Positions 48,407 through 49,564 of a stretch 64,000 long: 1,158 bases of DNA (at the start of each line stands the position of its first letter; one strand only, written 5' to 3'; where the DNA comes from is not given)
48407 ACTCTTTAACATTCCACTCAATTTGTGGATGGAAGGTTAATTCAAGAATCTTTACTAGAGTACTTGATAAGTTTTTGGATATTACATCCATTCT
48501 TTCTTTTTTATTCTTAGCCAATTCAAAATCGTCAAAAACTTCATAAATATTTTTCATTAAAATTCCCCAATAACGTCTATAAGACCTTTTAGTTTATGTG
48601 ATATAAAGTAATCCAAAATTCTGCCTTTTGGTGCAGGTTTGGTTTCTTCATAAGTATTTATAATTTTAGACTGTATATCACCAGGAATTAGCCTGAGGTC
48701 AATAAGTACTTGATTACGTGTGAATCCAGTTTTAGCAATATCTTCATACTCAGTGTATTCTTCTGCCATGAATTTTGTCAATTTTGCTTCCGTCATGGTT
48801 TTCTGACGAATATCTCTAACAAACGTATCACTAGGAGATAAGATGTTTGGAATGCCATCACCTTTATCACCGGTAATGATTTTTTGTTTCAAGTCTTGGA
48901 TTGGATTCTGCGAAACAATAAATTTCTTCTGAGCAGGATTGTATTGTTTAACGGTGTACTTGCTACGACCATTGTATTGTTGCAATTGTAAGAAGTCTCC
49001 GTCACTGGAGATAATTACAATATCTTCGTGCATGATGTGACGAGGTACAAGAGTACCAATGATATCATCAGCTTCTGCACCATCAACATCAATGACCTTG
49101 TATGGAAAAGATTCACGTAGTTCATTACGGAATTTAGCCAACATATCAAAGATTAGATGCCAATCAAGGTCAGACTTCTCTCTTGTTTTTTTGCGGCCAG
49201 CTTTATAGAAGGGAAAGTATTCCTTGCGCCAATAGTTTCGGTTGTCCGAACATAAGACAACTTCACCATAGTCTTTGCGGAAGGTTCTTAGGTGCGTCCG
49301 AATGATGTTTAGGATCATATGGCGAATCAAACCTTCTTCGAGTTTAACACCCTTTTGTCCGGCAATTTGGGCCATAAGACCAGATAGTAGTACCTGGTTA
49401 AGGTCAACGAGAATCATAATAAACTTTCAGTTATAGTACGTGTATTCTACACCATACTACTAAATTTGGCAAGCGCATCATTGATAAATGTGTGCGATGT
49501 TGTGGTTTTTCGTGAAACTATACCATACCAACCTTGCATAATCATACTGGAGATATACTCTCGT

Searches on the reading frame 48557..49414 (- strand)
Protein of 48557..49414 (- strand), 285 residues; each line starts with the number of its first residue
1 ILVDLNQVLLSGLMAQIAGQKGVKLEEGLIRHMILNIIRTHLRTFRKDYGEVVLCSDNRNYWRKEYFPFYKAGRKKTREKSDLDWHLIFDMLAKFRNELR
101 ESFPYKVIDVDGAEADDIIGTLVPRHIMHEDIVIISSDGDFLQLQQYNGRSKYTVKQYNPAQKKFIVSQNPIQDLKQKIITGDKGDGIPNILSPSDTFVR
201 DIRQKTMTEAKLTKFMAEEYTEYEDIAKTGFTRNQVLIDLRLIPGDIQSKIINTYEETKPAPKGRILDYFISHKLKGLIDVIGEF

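Call 96: search_dna_similar(query=window:48557-49414:-, collection=phages, mode=protein, max_rows=12)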
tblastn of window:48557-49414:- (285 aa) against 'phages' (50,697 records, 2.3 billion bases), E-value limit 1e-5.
Records with a match: 1775; places in all: 1777; records where one place covers at least 80% of the query: 1659.
Best place of each record, by identity: <60% 1775.
By first word of the organism name: Escherichia 636; Klebsiella 290; Shigella 83; Aeromonas 77; Acinetobacter 69; Vibrio 65; Enterobacter 56; Campylobacter 53; Enterobacteria 48; Synechococcus 41; and 50 more.
By host as written in the record: Escherichia coli 272; - 184; Klebsiella pneumoniae 95; Escherichia coli B 28; Aeromonas salmonicida 27; Escherichia coli O157:H7 27; Escherichia coli str. K-12 substr. MG1655 22; Shigella sp. 21; and 465 more.
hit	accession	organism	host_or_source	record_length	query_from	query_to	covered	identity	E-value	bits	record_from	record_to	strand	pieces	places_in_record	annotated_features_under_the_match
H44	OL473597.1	Synechococcus phage S-SZBM1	Synechococcus sp. CB0101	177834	1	285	100%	45.5%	8e-77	259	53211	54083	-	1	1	ribonuclease H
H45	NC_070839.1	Synechococcus phage S-SZBM1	Synechococcus sp. CB0101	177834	1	285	100%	45.5%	8e-77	259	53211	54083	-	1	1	exonuclease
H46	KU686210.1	Synechococcus phage S-WAM1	Synechococcus sp.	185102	1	285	100%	45.2%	6e-75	254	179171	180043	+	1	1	ribonuclease H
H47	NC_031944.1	Synechococcus phage S-WAM1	Synechococcus sp.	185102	1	285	100%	45.2%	6e-75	254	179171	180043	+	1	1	ribonuclease H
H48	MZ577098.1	Methylophilales phage Melnitz-3 EXVC039M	Methylophilales_sp._H5P1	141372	1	285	100%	44.3%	3e-78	263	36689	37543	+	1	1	flap endonuclease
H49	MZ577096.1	Methylophilales phage Melnitz-2 EXVC040M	Methylophilales_sp._H5P1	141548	1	285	100%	44.3%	3e-78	263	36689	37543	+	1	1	putative endonuclease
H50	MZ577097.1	Methylophilales phage Melnitz EXVC044M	Methylophilales_sp._H5P1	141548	1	285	100%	44.3%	3e-78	263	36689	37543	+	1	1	putative endonuclease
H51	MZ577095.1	Methylophilales phage Melnitz-1 EXVC043M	Methylophilales_sp._H5P1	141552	1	285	100%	44.3%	3e-78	263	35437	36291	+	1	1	flap endonuclease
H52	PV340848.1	Synechococcus phage Sf-CH11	Synechococcus sp. WH8102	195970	1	279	98%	44.5%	1e-72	247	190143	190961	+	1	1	Rnh RNaseH | hypothetical protein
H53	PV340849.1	Synechococcus phage Sf-CH1a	Synechococcus sp. WH8102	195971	1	279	98%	44.5%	1e-72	247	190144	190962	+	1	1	Rnh RNaseH | hypothetical protein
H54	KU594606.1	Cyanophage S-RIM32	Synechococcus sp.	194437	1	279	98%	44.5%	6e-70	239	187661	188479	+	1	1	ribonuclease H | hypothetical protein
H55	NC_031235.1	Cyanophage S-RIM32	Synechococcus sp.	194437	1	279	98%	44.5%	6e-70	239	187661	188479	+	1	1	ribonuclease H | hypothetical protein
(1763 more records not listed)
